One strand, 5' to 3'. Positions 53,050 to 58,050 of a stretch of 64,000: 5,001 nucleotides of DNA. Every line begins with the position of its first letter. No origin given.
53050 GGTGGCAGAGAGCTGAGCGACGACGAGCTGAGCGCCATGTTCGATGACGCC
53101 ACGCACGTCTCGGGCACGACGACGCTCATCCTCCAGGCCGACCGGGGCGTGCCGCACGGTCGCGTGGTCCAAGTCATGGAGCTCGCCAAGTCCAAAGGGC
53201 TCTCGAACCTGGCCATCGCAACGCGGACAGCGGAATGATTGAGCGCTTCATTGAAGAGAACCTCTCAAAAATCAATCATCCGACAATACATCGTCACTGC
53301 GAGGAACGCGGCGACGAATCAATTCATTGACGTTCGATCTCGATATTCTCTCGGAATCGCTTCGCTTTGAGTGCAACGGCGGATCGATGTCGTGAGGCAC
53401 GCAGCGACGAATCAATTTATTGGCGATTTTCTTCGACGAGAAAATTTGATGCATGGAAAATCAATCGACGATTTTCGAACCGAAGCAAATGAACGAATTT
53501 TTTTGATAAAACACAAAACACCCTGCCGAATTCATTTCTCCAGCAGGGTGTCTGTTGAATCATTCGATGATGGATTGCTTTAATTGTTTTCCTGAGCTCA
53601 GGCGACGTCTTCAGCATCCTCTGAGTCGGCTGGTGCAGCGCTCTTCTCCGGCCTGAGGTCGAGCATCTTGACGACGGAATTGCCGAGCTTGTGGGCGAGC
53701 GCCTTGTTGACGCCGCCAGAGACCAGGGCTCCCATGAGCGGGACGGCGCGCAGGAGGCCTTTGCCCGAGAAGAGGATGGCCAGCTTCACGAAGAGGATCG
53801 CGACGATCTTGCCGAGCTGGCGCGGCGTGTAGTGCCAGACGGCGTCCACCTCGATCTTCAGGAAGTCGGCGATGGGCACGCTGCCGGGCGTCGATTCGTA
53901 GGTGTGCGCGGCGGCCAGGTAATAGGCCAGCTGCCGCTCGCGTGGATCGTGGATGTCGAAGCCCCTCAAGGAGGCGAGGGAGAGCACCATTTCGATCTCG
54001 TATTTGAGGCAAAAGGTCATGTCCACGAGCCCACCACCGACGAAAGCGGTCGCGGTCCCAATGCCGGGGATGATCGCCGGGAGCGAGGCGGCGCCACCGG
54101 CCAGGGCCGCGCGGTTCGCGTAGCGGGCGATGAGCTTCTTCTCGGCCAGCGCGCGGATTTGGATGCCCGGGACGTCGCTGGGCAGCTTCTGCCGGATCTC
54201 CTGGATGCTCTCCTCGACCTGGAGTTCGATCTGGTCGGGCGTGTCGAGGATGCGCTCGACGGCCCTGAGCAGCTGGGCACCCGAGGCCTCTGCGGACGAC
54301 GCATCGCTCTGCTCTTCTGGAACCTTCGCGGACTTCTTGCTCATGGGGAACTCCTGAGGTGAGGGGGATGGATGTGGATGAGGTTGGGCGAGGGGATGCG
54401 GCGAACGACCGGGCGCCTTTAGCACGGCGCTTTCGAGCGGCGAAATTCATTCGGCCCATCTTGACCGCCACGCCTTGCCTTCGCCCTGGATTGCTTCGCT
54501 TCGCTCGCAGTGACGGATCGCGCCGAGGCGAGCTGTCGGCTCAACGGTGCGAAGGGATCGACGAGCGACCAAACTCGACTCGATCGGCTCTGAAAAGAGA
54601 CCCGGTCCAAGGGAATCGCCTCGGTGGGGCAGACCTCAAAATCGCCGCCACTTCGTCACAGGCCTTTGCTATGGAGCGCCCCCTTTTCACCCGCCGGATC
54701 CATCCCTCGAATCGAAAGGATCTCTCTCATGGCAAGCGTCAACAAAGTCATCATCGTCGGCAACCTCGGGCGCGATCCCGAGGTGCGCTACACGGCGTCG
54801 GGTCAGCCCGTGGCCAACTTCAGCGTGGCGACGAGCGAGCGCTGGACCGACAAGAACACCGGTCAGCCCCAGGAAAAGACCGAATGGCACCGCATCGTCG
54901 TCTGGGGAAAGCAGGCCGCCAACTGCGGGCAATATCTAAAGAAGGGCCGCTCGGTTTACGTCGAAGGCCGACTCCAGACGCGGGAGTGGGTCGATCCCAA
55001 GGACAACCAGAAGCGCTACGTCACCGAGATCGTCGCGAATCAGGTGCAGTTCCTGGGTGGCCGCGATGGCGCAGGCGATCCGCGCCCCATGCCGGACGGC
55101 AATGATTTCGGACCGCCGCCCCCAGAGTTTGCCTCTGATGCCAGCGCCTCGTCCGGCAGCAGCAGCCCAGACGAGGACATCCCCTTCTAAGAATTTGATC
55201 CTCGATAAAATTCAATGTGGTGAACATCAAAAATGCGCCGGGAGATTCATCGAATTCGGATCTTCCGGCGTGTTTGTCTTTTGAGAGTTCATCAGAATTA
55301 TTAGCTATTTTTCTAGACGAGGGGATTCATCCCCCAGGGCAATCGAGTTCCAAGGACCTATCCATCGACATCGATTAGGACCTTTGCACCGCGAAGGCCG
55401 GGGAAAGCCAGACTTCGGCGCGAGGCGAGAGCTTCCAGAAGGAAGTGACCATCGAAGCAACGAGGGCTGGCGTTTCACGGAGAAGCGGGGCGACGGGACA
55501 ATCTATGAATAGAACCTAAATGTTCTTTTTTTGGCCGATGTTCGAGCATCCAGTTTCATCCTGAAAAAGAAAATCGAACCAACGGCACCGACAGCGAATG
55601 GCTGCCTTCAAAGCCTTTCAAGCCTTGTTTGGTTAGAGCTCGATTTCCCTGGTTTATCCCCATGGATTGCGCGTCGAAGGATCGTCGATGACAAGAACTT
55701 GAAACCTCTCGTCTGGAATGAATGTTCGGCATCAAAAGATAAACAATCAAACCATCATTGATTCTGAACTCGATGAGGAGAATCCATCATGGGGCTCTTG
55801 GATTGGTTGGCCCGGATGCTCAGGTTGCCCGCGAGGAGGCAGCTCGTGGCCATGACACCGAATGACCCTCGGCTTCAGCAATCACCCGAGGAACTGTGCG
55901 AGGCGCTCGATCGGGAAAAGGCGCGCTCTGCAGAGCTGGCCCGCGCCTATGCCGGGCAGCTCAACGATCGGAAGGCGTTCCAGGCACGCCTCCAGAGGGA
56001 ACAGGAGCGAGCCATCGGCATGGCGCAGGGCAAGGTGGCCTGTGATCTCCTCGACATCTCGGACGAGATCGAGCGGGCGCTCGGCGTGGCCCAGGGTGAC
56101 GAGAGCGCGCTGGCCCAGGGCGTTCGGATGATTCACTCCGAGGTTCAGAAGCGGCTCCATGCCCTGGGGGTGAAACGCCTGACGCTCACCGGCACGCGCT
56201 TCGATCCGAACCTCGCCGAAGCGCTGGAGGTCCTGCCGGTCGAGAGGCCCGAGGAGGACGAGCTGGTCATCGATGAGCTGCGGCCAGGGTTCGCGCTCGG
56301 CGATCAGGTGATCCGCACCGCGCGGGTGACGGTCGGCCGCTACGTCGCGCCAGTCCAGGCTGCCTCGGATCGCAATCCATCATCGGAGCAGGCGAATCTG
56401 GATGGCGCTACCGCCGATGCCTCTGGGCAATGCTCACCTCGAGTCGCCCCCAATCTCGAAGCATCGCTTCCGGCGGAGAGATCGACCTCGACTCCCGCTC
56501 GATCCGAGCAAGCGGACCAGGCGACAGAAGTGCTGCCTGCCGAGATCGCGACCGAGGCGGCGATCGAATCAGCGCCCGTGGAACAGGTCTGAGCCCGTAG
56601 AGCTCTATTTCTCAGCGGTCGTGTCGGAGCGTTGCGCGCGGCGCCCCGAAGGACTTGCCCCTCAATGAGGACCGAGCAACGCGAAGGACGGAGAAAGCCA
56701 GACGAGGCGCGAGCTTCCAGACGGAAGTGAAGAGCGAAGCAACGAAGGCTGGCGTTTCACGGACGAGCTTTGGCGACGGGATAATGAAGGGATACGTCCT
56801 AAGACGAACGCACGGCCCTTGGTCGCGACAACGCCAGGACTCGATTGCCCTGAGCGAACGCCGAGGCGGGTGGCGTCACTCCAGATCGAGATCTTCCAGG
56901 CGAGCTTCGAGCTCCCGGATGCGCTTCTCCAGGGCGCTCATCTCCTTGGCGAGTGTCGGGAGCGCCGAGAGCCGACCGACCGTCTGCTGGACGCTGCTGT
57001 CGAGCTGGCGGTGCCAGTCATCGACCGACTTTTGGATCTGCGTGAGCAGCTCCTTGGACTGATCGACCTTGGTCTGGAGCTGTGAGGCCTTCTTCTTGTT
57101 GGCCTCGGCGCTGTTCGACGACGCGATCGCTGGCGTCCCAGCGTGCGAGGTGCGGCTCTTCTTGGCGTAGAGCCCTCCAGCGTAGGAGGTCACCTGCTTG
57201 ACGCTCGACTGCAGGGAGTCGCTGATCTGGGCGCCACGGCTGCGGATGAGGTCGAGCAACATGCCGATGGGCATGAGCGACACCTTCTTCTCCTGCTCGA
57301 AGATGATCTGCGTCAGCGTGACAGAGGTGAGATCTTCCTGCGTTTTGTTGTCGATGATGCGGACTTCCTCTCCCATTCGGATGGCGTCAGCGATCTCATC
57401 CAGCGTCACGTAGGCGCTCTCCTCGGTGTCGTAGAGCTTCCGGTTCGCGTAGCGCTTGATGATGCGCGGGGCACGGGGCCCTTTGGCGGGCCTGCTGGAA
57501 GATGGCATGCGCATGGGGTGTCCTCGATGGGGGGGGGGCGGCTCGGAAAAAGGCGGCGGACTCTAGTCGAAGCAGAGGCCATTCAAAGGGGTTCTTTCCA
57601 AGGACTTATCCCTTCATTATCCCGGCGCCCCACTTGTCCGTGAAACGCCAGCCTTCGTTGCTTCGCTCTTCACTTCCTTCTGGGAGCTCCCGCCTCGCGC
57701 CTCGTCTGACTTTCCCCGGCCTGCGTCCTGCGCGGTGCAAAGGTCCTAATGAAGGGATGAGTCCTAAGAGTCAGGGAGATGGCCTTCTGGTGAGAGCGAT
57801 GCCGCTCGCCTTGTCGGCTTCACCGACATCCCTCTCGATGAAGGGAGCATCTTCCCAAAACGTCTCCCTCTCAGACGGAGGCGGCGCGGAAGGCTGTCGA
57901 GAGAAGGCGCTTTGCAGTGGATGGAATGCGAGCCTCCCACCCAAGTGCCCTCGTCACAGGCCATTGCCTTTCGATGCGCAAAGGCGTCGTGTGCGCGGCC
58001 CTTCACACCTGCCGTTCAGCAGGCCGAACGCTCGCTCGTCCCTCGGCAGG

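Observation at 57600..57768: Family A: a ~155-170-bp MITE-like element with ~20-25-nt terminal inverted repeats, 7 full and 2 partial copies in 64 kb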

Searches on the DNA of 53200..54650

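Call 63: search_rna_families(source=window, start=53200, end=54650, threshold=evalue, max_evalue=5)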
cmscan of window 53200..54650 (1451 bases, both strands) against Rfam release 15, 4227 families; matches with E-value up to 5: 3.
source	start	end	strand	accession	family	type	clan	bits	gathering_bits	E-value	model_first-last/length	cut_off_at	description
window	54387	54485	-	RF01831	THF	Cis-reg; riboswitch;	-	17.6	36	2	1-99/99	no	THF (Tetrahydrofolate) riboswitch aptamer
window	53496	53571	-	RF02621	BSnc120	Gene; sRNA;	-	16.3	114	3.1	1-88/88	no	Brucella sRNA 120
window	54557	54650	+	RF01514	Afu_513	Gene; snRNA; snoRNA; CD-box;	-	15.5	48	1.5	1-96/103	3'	A. fumigatus snoRNA Afu_513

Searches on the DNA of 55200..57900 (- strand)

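Call 45: search_dna_similar(query=window:57590-57778:-, collection=plasmids, mode=distant, max_evalue=1, max_rows=15)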
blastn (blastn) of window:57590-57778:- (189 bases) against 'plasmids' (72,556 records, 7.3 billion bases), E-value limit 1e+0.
No match.

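Call 55: search_rna_families(source=window, start=55200, end=57900, threshold=evalue, max_evalue=1)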
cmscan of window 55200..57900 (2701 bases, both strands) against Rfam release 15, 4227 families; matches with E-value up to 1: 1.
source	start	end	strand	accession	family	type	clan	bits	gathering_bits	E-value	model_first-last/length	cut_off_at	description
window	57497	57558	+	RF01696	Chlorobi-1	Gene; sRNA;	-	21.5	50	0.0084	1-67/67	no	Chlorobi-1 RNA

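Call 71: search_dna_similar(query=window:57590-57778:-, collection=phages, mode=distant, max_evalue=1, max_rows=10)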
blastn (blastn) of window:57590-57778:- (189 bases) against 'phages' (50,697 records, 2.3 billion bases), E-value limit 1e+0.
No match.

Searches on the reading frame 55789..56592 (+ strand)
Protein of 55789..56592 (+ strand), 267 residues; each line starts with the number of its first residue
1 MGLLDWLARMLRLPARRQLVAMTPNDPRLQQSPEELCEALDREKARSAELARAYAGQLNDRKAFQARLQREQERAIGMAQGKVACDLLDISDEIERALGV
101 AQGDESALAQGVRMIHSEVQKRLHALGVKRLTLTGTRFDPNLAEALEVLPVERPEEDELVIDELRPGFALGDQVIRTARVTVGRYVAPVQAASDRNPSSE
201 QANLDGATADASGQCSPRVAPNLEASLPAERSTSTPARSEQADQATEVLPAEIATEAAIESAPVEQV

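Call 21: find_encoding_contigs(protein=window:55789-56592:+, flank=10000, max_places=10)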
Protein window:55789-56592:+ (267 aa): 1 contig read that carries it; 1 place shown.
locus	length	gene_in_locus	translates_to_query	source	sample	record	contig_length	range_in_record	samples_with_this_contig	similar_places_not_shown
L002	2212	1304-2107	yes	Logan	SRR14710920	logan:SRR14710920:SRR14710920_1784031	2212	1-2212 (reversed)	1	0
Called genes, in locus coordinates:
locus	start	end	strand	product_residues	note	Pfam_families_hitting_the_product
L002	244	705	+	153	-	PF00436:SSB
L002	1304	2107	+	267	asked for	PF01025:GrpE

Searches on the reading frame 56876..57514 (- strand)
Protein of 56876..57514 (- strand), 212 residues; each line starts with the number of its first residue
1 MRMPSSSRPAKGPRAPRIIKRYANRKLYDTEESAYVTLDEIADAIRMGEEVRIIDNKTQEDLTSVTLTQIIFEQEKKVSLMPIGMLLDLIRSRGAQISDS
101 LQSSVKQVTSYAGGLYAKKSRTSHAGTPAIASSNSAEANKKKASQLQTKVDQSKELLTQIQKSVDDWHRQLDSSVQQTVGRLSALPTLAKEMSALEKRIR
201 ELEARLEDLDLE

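Call 20: find_encoding_contigs(protein=window:56876-57514:-, flank=10000, max_places=10)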
Protein window:56876-57514:- (212 aa): no gene with exactly this product is on record in the collection.
